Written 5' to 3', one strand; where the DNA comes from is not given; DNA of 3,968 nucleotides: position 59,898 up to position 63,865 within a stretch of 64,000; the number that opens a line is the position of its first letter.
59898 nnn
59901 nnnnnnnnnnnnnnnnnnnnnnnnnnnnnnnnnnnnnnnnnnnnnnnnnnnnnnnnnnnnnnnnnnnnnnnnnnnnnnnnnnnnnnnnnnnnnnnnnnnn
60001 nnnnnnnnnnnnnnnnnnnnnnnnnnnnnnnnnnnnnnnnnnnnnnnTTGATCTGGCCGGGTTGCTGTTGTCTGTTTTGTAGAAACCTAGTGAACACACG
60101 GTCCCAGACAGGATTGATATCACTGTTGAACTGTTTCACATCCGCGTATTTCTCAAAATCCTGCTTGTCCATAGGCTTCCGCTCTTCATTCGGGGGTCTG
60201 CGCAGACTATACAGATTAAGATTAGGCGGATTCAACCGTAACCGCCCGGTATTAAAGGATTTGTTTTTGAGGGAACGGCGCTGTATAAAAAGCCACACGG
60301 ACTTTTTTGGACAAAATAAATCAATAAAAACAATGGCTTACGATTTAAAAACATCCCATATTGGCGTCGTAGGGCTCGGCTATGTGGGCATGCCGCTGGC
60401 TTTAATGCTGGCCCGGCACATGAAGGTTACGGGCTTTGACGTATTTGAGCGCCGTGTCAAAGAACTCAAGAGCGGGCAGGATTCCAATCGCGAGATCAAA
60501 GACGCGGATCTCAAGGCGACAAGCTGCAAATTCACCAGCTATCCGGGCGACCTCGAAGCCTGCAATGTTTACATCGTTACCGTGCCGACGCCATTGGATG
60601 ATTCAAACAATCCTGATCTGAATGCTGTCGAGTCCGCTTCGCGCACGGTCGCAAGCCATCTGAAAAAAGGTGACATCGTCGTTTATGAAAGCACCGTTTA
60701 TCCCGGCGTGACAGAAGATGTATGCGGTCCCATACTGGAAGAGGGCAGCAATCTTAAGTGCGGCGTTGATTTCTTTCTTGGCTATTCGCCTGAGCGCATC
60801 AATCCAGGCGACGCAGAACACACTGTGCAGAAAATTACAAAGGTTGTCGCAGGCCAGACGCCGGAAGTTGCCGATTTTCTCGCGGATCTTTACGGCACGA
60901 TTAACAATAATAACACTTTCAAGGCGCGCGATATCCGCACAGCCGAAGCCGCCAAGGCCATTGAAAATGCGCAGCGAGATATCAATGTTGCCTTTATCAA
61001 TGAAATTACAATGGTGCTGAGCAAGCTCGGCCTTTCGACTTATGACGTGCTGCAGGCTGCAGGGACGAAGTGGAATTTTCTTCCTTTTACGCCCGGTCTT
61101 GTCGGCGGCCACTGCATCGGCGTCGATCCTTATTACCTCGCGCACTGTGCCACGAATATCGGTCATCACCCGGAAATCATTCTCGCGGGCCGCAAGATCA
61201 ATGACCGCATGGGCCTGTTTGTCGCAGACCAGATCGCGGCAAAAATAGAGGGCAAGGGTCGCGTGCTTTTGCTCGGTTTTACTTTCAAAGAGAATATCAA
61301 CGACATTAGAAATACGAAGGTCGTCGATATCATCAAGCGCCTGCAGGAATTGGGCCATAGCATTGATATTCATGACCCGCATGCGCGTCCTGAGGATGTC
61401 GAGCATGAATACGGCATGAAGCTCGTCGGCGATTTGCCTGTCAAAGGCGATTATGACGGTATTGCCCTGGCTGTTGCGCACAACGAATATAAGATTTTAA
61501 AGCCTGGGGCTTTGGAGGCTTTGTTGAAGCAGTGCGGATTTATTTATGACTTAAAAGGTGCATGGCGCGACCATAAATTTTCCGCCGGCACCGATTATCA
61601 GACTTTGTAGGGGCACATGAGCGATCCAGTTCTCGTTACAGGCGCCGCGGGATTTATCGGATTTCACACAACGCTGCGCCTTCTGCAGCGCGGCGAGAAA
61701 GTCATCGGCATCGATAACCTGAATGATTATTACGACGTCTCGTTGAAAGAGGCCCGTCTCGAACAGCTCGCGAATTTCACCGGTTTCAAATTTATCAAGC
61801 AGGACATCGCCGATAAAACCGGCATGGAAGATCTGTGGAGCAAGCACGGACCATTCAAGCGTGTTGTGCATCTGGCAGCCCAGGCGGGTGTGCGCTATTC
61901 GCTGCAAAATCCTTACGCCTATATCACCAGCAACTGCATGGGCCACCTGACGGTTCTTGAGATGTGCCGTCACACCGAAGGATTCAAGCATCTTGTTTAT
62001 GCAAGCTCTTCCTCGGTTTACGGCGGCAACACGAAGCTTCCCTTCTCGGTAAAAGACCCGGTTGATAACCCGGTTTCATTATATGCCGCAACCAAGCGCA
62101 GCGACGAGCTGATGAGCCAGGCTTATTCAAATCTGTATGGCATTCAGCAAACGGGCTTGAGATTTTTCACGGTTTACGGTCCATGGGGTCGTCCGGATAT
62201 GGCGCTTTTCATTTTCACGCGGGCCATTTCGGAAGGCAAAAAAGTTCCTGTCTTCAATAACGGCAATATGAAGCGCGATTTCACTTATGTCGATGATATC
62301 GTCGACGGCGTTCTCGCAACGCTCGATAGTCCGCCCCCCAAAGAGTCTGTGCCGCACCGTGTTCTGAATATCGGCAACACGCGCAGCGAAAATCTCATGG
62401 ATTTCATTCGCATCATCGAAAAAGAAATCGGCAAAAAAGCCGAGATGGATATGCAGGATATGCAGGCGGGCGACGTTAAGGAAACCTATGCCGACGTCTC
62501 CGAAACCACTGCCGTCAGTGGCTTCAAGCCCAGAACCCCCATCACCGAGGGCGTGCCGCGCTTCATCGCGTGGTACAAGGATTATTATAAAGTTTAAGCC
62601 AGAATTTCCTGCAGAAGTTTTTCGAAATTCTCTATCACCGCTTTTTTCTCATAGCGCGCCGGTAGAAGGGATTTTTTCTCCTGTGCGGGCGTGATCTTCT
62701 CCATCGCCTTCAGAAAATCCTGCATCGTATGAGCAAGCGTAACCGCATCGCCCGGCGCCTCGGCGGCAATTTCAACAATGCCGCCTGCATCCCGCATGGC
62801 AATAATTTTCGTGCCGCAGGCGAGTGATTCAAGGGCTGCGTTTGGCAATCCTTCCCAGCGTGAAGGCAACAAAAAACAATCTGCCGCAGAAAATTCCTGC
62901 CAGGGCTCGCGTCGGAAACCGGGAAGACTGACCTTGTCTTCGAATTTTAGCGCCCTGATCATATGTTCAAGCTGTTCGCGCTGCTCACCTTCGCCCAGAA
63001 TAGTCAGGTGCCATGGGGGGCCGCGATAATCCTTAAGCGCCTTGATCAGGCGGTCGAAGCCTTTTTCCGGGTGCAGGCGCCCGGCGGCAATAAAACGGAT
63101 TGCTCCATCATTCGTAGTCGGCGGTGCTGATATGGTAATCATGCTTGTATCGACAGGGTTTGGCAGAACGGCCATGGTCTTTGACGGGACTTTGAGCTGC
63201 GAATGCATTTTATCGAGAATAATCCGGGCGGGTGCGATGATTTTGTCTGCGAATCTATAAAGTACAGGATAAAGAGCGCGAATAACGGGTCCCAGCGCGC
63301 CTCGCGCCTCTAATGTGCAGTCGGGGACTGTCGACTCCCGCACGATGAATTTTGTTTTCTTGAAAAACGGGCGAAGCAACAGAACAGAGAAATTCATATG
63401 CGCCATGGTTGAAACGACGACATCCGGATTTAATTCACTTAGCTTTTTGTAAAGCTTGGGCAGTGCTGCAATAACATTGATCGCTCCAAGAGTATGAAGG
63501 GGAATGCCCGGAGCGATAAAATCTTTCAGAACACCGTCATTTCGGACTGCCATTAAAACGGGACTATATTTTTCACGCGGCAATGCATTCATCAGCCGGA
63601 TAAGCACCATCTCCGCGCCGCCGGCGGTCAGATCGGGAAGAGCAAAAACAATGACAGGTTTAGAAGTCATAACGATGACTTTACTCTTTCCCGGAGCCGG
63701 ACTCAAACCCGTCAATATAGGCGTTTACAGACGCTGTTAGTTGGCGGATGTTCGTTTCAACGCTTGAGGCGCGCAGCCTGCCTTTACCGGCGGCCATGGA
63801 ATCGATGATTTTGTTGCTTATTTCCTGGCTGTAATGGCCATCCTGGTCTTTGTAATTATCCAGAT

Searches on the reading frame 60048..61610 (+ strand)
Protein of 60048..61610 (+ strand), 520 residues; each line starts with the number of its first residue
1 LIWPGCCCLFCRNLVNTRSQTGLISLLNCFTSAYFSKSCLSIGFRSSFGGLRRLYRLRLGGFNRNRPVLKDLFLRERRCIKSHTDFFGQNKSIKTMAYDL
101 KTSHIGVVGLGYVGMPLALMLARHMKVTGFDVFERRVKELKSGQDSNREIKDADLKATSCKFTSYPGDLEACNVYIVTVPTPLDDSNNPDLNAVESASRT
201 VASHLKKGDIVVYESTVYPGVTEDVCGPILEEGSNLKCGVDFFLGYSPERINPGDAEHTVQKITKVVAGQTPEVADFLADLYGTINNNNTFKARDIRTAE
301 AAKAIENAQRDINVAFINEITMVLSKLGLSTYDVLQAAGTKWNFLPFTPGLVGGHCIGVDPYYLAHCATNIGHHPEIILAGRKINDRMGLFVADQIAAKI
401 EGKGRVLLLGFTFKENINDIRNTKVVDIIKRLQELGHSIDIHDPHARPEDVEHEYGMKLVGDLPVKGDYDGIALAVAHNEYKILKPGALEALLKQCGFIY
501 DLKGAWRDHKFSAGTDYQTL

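Call 56: search_protein_families(library=ncbifam, proteins=[window:60048-61610:+], max_evalue=1e-10)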
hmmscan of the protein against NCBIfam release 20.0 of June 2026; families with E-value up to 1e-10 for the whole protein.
window:60048-61610:+ (520 aa): 7 families
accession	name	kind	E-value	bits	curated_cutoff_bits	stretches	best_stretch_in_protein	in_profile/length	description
NF011729.0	PRK15182.1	equivalog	4.6e-127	424.3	592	1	102-503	6-413/425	Vi polysaccharide biosynthesis UDP-N-acetylglucosamine C-6 dehydrogenase TviB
TIGR03026.1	NDP-sugDHase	subfamily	1.2e-116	389.9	189.8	1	104-503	2-412/413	nucleotide sugar dehydrogenase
NF040825.1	UDPMaNacDH_Arch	equivalog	2.1e-58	198.2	750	1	104-493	2-389/418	UDP-N-acetyl-D-mannosamine dehydrogenase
NF008286.0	PRK11064.1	equivalog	4.2e-54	183.7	459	1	103-490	4-408/420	UDP-N-acetyl-D-mannosamine dehydrogenase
NF041297.1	UDPGDh_AglM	equivalog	2.7e-41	141.9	670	1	104-449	2-362/429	UDP-glucose 6-dehydrogenase AglM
NF047673.2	TeichurnBiosyTuaD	equivalog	1.5e-29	103.4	700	1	104-450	3-357/439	UDP-glucose 6-dehydrogenase TuaD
NF011631.0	PRK15057.1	equivalog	2e-12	46.9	757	1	105-447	3-340/388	UDP-glucose 6-dehydrogenase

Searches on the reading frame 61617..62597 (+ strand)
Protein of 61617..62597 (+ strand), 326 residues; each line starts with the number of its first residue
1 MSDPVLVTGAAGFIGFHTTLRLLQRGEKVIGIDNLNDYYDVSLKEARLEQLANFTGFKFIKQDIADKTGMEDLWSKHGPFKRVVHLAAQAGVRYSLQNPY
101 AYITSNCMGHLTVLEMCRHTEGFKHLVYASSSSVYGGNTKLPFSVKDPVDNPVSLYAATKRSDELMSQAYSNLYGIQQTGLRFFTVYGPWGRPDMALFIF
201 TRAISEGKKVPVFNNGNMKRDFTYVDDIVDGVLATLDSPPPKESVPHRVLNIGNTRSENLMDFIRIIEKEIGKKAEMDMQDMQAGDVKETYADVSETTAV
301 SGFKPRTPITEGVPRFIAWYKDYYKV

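Call 56: search_protein_families(library=ncbifam, proteins=[window:61617-62597:+], max_evalue=1e-10)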
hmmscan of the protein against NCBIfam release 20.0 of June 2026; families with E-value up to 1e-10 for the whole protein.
window:61617-62597:+ (326 aa): 19 families
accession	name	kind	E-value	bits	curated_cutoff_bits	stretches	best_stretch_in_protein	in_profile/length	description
TIGR01179.1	galE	equivalog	6e-43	146.9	262.3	1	5-307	2-311/332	UDP-glucose 4-epimerase GalE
TIGR01181.1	dTDP_gluc_dehyt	equivalog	1.5e-41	142.5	365.1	1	5-322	2-313/321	dTDP-glucose 4,6-dehydratase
TIGR04180.1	EDH_00030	hypoth_equivalog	1.1e-34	119.9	475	1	5-306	1-295/297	NAD-dependent 4,6-dehydratase LegB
NF011728.1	PRK15181.1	equivalog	4.1e-33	114.8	760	1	6-323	19-340/348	Vi polysaccharide biosynthesis UDP-N-acetylglucosaminuronic acid C-4 epimerase TviC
TIGR02197.1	heptose_epim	equivalog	7.5e-33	114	274.6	1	5-321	1-314/316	ADP-glyceromanno-heptose 6-epimerase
NF007956.0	PRK10675.1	subfamily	4e-28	98.5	394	1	5-297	3-306/338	UDP-glucose 4-epimerase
NF007582.0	PRK10217.1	equivalog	1.7e-21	76.7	698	1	5-234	4-238/355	dTDP-glucose 4,6-dehydratase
NF007490.0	PRK10084.1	subfamily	2e-21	76.4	649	1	5-236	3-247/361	dTDP-glucose 4,6-dehydratase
TIGR02622.1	CDP_4_6_dhtase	equivalog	3.6e-20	72.4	278.45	1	5-324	7-334/352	CDP-glucose 4,6-dehydratase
NF043036.1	ErythonDh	equivalog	1.8e-16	60.2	325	1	5-204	3-197/321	D-erythronate dehydrogenase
NF041015.1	UDPsulfquin_syn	equivalog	1.8e-14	53.5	575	0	5-136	3-149/384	UDP-sulfoquinovose synthase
NF042422.1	oxyalk_red_OleD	equivalog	2.2e-13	50.3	580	1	5-265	3-244/329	2-alkyl-3-oxoalkanoate reductase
NF008872.0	PRK11908.1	equivalog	4.9e-13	48.8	294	1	5-259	4-258/349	bifunctional UDP-4-keto-pentose/UDP-xylose synthase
TIGR01472.1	gmd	equivalog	9e-13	48.1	415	1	6-281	4-278/342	GDP-mannose 4,6-dehydratase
TIGR01214.1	rmlD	equivalog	1.1e-12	47.6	224.05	1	5-284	2-240/285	dTDP-4-dehydrorhamnose reductase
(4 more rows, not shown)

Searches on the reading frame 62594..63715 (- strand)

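Call 56: search_protein_families(library=ncbifam, proteins=[window:62594-63715:-], max_evalue=1e-10)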
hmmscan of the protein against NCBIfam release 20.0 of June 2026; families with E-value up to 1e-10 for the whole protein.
window:62594-63715:- (373 aa): 7 families
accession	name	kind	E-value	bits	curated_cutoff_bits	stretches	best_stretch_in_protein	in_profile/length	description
NF050063.1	ProtGlycPglJ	equivalog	1.8e-31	109.6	500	1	29-361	11-345/363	N-acetylgalactosamine-N,N'-diacetylbacillosaminyl-diphospho-undecaprenol 4-alpha-N-acetylgalactosaminyltransferase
TIGR03088.1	stp2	hypoth_equivalog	6.7e-27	94.5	409.05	1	20-372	2-374/374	TIGR03088 family PEP-CTERM/XrtA system glycosyltransferase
NF041876.1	EPS_EpsE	equivalog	1.4e-19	70.6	400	1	164-364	170-380/389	exopolysaccharide biosynthesis GT4 family glycosyltransferase EpsE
NF007396.0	PRK09922.1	equivalog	2.8e-19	69.2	385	1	32-343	16-325/361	lipopolysaccharide 1,6-galactosyltransferase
NF046085.1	XrtY_assoc_Gly1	equivalog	1.6e-13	50.3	400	1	176-362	179-375/387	XrtY-associated glycosyltransferase XYAG1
TIGR03999.1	thiol_BshA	equivalog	1.7e-12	47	273.7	1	234-372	229-374/375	N-acetyl-alpha-D-glucosaminyl L-malate synthase BshA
NF047880.1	glyco_SdgA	exception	7.2e-11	41.3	800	1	205-366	315-485/488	serine-aspartate repeat adhesin O-glycosyltransferase SdgA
